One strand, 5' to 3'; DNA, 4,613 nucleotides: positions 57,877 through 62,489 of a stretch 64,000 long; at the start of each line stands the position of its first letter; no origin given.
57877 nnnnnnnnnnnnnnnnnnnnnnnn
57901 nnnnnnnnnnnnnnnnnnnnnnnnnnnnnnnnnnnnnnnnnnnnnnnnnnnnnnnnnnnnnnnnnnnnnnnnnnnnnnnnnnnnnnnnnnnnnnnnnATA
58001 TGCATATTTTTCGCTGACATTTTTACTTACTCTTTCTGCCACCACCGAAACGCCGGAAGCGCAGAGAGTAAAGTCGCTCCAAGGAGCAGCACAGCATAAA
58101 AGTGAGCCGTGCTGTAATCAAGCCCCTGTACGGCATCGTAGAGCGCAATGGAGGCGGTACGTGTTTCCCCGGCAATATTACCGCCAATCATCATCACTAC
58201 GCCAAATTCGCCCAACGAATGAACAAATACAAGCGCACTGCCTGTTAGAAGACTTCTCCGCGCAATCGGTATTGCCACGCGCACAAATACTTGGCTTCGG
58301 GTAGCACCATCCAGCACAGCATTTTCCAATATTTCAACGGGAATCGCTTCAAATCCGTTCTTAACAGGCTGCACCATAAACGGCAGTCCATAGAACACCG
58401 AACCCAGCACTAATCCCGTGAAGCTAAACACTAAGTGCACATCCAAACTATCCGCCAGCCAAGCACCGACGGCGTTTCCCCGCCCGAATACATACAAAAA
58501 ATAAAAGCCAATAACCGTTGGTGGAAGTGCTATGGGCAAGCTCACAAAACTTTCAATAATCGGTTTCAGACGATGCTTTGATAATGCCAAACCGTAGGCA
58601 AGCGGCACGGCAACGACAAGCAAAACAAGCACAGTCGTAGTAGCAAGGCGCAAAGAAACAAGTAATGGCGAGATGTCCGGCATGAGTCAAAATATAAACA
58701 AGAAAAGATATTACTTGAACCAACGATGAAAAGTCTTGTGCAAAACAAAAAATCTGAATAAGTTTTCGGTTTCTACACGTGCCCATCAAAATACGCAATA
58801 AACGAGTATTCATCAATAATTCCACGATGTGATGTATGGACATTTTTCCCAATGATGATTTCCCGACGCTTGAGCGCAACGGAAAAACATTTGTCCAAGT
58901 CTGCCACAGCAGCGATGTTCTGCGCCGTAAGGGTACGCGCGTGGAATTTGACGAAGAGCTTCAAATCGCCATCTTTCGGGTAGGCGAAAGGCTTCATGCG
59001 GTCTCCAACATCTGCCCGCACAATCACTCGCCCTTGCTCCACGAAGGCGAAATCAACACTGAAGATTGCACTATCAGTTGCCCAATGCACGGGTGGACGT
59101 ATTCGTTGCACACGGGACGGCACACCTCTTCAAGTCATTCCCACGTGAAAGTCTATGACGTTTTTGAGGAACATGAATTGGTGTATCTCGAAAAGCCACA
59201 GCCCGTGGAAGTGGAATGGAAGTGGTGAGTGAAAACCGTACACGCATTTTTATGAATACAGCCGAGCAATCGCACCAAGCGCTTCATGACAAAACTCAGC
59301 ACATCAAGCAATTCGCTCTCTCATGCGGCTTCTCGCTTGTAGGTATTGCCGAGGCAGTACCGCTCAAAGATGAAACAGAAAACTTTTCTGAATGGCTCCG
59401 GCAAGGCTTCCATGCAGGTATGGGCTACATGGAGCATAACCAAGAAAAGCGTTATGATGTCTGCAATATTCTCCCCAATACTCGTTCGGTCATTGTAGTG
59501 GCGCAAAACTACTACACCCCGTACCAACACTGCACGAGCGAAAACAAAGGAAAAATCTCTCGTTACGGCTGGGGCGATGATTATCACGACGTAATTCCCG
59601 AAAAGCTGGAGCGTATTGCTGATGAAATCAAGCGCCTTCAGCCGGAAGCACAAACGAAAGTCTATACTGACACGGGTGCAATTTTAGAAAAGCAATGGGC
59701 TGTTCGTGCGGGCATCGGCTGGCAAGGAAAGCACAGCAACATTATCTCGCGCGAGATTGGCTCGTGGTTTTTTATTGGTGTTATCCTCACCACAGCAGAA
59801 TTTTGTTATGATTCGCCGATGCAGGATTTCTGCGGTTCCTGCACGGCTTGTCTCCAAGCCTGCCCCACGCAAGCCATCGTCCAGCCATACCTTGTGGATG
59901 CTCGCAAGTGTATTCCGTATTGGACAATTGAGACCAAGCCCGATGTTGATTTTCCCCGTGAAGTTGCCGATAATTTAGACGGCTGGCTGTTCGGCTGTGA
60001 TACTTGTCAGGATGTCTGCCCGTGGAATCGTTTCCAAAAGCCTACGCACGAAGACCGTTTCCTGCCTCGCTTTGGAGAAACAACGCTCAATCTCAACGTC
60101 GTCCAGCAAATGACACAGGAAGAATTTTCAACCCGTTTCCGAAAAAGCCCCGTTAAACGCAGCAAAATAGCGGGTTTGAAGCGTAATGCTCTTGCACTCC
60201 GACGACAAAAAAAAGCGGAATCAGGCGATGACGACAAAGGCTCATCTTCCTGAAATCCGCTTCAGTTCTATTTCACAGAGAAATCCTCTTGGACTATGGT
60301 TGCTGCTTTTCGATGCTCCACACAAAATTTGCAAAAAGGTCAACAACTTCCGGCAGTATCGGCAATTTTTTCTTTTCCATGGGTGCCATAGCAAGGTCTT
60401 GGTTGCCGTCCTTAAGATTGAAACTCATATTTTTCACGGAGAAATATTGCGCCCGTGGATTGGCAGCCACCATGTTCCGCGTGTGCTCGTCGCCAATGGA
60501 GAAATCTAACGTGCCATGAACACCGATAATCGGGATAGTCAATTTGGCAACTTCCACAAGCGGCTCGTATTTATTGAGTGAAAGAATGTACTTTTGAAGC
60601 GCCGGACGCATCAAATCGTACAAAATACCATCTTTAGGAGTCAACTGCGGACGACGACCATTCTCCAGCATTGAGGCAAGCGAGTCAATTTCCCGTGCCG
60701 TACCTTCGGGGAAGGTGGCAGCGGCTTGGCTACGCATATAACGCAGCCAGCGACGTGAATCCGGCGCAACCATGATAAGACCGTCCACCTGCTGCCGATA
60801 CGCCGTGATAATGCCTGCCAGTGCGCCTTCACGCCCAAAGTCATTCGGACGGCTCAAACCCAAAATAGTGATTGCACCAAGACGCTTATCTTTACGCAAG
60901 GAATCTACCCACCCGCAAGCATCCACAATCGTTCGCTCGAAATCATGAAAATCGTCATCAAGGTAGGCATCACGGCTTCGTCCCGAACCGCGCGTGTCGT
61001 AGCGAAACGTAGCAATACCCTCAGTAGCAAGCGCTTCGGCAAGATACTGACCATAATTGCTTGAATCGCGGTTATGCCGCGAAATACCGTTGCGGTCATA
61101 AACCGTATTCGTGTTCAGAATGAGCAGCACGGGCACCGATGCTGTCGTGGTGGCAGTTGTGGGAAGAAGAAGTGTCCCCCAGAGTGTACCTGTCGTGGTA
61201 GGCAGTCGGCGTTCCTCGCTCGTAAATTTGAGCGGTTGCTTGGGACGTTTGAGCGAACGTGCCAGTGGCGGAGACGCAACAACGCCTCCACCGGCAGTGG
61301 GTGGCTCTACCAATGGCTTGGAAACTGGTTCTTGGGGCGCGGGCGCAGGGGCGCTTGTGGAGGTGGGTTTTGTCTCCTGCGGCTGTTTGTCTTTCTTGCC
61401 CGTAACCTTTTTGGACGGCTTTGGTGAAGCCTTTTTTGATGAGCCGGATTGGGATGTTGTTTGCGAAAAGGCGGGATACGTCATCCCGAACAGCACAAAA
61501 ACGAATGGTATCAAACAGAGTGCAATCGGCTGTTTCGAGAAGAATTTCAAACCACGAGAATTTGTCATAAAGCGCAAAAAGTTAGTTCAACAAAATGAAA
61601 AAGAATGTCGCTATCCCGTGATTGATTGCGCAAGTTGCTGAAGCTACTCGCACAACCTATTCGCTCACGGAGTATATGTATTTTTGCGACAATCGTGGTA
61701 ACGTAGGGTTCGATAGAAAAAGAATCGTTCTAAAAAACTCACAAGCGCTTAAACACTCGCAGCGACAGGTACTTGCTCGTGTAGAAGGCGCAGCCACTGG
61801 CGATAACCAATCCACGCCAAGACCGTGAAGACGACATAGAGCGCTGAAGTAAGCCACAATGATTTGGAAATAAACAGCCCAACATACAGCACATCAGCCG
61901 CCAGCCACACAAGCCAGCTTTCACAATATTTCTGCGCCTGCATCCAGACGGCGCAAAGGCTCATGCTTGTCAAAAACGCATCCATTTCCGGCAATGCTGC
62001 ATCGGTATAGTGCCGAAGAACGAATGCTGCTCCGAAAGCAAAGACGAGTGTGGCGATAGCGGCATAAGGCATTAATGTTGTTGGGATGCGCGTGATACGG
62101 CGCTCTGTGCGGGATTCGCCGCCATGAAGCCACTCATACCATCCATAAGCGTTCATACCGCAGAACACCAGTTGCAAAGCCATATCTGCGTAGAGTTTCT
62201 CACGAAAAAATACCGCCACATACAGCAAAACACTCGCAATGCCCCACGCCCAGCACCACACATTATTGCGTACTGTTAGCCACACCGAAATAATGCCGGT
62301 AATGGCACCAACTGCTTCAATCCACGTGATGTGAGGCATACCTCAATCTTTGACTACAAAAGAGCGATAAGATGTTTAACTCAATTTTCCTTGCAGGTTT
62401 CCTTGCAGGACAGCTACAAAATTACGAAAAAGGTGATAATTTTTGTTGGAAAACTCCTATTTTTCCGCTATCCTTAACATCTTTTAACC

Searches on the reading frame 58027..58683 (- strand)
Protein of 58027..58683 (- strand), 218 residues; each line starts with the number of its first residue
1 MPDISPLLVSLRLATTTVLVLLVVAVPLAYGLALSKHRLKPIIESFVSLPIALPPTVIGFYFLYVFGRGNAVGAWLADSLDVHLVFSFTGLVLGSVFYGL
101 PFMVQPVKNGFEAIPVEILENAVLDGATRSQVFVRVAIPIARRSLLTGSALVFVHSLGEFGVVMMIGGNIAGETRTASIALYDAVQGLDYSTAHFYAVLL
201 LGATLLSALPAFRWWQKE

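Call 5: search_protein_families(library=pfam, proteins=[window:58027-58683:-], max_evalue=0.01)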
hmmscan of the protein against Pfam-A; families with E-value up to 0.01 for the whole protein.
window:58027-58683:- (218 aa): 1 family
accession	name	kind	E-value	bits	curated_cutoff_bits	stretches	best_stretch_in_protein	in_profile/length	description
PF00528.27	BPD_transp_1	-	7.5e-17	62.1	26.4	1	26-208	2-168/184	Binding-protein-dependent transport system inner membrane component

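Call 6: search_protein_families(library=ncbifam, proteins=[window:58027-58683:-], max_evalue=0.01)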
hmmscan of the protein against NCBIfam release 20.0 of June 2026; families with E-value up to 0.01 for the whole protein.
window:58027-58683:- (218 aa): 38 families (the best 25 are shown)
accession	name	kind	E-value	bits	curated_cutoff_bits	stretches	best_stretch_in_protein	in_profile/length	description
TIGR02141.1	modB_ABC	equivalog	2.9e-61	206.8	182.6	1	9-208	2-199/208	molybdate ABC transporter permease subunit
TIGR01581.1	Mo_ABC_porter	hypoth_equivalog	3.5e-44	151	210.3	1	7-205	23-220/225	ABC transporter permease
NF006939.0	PRK09421.1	equivalog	7.9e-40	136.7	262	1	5-193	10-198/230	molybdate ABC transporter permease subunit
TIGR00969.1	3a0106s02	subfamily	1e-36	126.8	240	1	5-206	61-261/272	sulfate ABC transporter permease subunit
TIGR02139.1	permease_CysT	equivalog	3.8e-30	105.4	246.1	1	6-206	51-250/265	sulfate ABC transporter permease subunit CysT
NF040839.1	tungstate_WtpB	equivalog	8.9e-29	100.9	340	1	5-204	44-237/251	tungstate ABC transporter permease WtpB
NF008208.0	PRK10971.1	equivalog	2e-27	96.4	415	1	17-206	70-258/277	sulfate/thiosulfate ABC transporter permease CysT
TIGR02140.1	permease_CysW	equivalog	6.9e-27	94.6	329.1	1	9-206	51-247/261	sulfate ABC transporter permease subunit CysW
NF008620.0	PRK11602.1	equivalog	2e-22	79.7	442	1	11-200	70-257/291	sulfate/thiosulfate ABC transporter permease CysW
NF038017.1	ABC_perm1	subfamily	1.8e-18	67.2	100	1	10-194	1-177/184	ABC transporter permease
NF011624.0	PRK15050.1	equivalog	8.6e-18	64.5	247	1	8-201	76-272/297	2-aminoethylphosphonate ABC transporter permease subunit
TIGR03262.1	PhnU2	equivalog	3.6e-17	62.2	593.25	1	9-207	58-249/546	putative 2-aminoethylphosphonate ABC transporter permease subunit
NF007044.0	PRK09497.1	equivalog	4.2e-16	59.2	348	1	7-169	65-231/285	spermidine/putrescine ABC transporter permease PotB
NF007963.0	PRK10683.1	equivalog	1.2e-13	51.2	489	1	7-170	99-266/317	putrescine ABC transporter permease PotH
NF006954.0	PRK09433.1-5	equivalog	4.4e-13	48.8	821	1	10-192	51-232/530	thiamine/thiamine pyrophosphate ABC transporter permease ThiP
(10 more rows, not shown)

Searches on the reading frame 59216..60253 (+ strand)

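Call 5: search_protein_families(library=pfam, proteins=[window:59216-60253:+], max_evalue=0.01)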
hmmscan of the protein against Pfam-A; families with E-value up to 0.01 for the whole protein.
window:59216-60253:+ (345 aa): 9 families
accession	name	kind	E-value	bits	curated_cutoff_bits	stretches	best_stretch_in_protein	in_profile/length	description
PF08331.15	QueG_DUF1730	-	7.6e-22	77.5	25.1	1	79-153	1-77/77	Epoxyqueuosine reductase QueG, DUF1730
PF13484.11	Fer4_16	-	3.6e-20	72.9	30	1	206-271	2-66/66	4Fe-4S double cluster binding domain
PF12838.12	Fer4_7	-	5.8e-05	23.9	27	1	206-271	2-51/52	4Fe-4S dicluster domain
PF13237.11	Fer4_10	-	6.5e-05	23.2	25.5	0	260-276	11-22/53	4Fe-4S dicluster domain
PF00037.32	Fer4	-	0.00014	22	21.1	1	203-221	5-23/24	4Fe-4S binding domain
PF12797.12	Fer4_2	-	0.0016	18.7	24.5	0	203-218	7-22/22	4Fe-4S binding domain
PF25160.1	LdpA_Fe-S-bd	-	0.0068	16.6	27.6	0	259-275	29-45/49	LdpA Fe-S cluster-binding domain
PF14697.11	Fer4_21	-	0.0085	16.6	35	0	203-221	38-57/59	4Fe-4S dicluster domain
PF08901.16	DUF1847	-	0.0089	16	25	0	5-65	19-82/157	Protein of unknown function (DUF1847)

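Call 6: search_protein_families(library=ncbifam, proteins=[window:59216-60253:+], max_evalue=0.01)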
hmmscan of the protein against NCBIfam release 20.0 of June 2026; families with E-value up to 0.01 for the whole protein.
window:59216-60253:+ (345 aa): 11 families
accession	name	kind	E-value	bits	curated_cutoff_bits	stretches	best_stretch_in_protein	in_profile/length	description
TIGR00276.1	TIGR00276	equivalog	6e-97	324.6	200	1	30-327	1-301/337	tRNA epoxyqueuosine(34) reductase QueG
TIGR02486.1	RDH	subfamily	2.3e-10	40.8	160.35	1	155-272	150-280/314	reductive dehalogenase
NF040864.1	HgcB_ferredoxin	equivalog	2.5e-05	24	99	0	203-233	43-74/93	mercury methylation ferredoxin HgcB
NF058577.1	FdxA_fam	equivalog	4.9e-05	23.4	65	1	203-233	6-39/52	4Fe-4S ferredoxin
TIGR02179.1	PorD_KorD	subfamily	0.0035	17.4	60.05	0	204-222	55-73/78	2-oxoacid:acceptor oxidoreductase, delta subunit, pyruvate/2-ketoisovalerate family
NF040684.1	PorD_Arch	equivalog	0.0038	17.3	120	0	203-222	61-80/85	pyruvate synthase subunit PorD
TIGR01944.1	rnfB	subfamily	0.0048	16.5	68.7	0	202-223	141-162/190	RnfABCDGE type electron transport complex subunit B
NF038196.1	ferrodoxin_EFR1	subfamily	0.0049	16.9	75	0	204-221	212-229/242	EFR1 family ferrodoxin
NF033683.1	di_4Fe-4S_YfhL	equivalog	0.0055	17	86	0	203-233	6-39/80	YfhL family 4Fe-4S dicluster ferredoxin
NF004546.0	PRK05888.3-3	equivalog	0.0055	16.1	260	0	203-314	63-163/196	NADH-quinone oxidoreductase subunit NuoI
NF009053.0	PRK12387.1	subfamily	0.0083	15.9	204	0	204-224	38-58/180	formate hydrogenlyase complex iron-sulfur subunit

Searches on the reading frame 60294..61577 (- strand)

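Call 5: search_protein_families(library=pfam, proteins=[window:60294-61577:-], max_evalue=0.01)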
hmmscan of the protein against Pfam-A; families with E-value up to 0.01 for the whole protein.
window:60294-61577:- (427 aa): 1 family
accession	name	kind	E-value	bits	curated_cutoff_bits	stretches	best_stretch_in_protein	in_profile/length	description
PF12146.15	Hydrolase_4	-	3.7e-09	36.7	27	1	169-372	14-216/239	Serine aminopeptidase, S33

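Call 6: search_protein_families(library=ncbifam, proteins=[window:60294-61577:-], max_evalue=0.01)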
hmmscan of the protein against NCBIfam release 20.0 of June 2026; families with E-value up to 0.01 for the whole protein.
window:60294-61577:- (427 aa): 2 families
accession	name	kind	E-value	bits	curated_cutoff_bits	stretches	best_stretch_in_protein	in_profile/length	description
NF041096.1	esterase_EstD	equivalog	2.6e-11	43.2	600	1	179-362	187-358/421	esterase EstD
TIGR03100.1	hydr1_PEP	hypoth_equivalog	3.9e-05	23.1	168.45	1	178-287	48-143/274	hydrolase 1, exosortase A system-associated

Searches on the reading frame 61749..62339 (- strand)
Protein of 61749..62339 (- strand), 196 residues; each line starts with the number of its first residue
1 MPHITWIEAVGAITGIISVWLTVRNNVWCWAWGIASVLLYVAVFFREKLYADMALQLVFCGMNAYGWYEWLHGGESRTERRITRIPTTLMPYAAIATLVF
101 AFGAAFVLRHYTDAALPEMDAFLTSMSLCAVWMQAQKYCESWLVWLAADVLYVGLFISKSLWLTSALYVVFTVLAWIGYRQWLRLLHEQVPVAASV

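Call 5: search_protein_families(library=pfam, proteins=[window:61749-62339:-], max_evalue=0.01)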
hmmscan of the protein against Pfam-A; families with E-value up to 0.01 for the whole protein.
window:61749-62339:- (196 aa): 1 family
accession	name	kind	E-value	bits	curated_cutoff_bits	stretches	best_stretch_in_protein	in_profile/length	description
PF04973.17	NMN_transporter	-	2.5e-53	181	27.3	1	5-184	1-175/175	Nicotinamide mononucleotide transporter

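Call 6: search_protein_families(library=ncbifam, proteins=[window:61749-62339:-], max_evalue=0.01)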
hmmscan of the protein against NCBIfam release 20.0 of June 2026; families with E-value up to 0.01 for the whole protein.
window:61749-62339:- (196 aa): 2 families
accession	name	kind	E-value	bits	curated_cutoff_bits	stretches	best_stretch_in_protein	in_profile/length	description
TIGR01528.1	NMN_trans_PnuC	equivalog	4.5e-27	95.2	42.45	1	5-185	2-184/187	nicotinamide riboside transporter PnuC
NF011926.0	PRK15397.1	subfamily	1.1e-25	90.9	335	2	4-78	22-96/239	nicotinamide riboside transporter PnuC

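Call 87: find_encoding_contigs(protein=window:61749-62339:-, flank=10000, max_places=4)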
Protein window:61749-62339:- (196 aa): 3 contigs read that carry it; 3 places shown.
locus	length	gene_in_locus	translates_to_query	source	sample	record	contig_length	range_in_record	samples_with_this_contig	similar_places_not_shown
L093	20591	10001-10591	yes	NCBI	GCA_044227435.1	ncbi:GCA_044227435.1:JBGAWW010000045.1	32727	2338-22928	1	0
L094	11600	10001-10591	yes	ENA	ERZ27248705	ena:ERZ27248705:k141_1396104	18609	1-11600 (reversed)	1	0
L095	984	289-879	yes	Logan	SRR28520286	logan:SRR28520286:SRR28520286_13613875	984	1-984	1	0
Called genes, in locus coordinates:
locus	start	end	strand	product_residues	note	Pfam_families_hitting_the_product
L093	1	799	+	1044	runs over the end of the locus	?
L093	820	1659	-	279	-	PF00072:Response_reg, PF04397:LytTR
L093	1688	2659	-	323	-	PF16119:DUF4835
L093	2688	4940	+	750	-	-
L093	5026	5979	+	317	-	-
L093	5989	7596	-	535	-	PF01580:FtsK_SpoIIIE (weak), PF01935:DUF87, PF10412:TrwB_AAD_bind (weak)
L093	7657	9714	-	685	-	PF02463:SMC_N (weak), PF13476:AAA_23, PF13514:AAA_27 (faint)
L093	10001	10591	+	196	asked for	PF04973:NMN_transporter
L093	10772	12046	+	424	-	PF12146:Hydrolase_4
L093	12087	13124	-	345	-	PF08331:QueG_DUF1730, PF13484:Fer4_16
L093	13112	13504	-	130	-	PF00355:Rieske, PF13806:Rieske_2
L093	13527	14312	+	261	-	PF00528:BPD_transp_1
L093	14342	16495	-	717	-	PF00691:OmpA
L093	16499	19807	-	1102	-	PF00431:CUB, PF14870:PSII_BNR, PF15902:Sortilin-Vps10 (faint), PF02012:BNR (faint), PF25852:DUF6242_C (weak), PF18962:Por_Secre_tail (weak)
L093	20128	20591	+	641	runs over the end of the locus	PF00672:HAMP, PF00512:HisKA, PF14501:HATPase_c_5 (faint), PF02518:HATPase_c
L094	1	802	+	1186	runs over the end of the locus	PF07494:Reg_prop (faint), PF02518:HATPase_c (faint), PF07495:Y_Y_Y, PF00989:PAS, PF13188:PAS_8 (weak), PF06580:His_kinase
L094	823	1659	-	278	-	PF00072:Response_reg, PF04397:LytTR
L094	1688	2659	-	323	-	PF16119:DUF4835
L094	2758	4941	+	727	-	-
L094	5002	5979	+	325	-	-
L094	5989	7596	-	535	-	PF01580:FtsK_SpoIIIE (weak), PF01935:DUF87, PF10412:TrwB_AAD_bind (faint)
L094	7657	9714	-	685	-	PF02463:SMC_N (faint), PF13476:AAA_23, PF13514:AAA_27 (faint)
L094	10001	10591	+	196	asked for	PF04973:NMN_transporter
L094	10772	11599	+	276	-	?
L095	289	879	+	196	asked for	PF04973:NMN_transporter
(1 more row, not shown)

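Call 93: search_protein_families(library=ncbifam, proteins=[L094:7660-9714:-, L094:5992-7596:-], max_evalue=0.0001)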
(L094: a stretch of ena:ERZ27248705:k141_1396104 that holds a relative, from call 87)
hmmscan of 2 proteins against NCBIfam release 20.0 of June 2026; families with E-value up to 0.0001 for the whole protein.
L094:7660-9714:- (685 aa): 2 families
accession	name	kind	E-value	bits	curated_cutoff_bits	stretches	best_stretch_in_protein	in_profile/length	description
TIGR03185.1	DNA_S_dndD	equivalog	2.2e-48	165.2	245.85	1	1-675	1-650/650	DNA sulfur modification protein DndD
TIGR00618.1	sbcc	subfamily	1.7e-05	23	478.5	1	25-73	25-72/1043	exonuclease subunit SbcC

L094:5992-7596:- (535 aa): 6 families
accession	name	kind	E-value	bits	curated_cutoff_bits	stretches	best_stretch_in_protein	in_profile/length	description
TIGR00929.1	VirB4_CagE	subfamily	3.8e-16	58.5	643.1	1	188-505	439-729/792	VirB4 family type IV secretion/conjugal transfer ATPase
NF041017.1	DNA_import_CedB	equivalog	2.3e-09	36.4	700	1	178-458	267-519/590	DNA import protein CedB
NF053655.1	CedD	equivalog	1.2e-06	27.5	600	0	162-256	199-283/527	DNA-translocating ATPase CedD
NF040937.1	HerA_Thermprot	equivalog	5.2e-05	21.8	800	0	190-453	144-393/487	DNA double-strand break repair helicase HerA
TIGR03925.1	T7SS_EccC_b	equivalog_domain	5.2e-05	21.7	346.55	0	187-248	362-421/564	type VII secretion protein EccCb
NF045973.1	conju_CD1115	equivalog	6.7e-05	21.9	250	0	181-358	19-195/442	VirD4-like conjugal transfer protein, CD1115 family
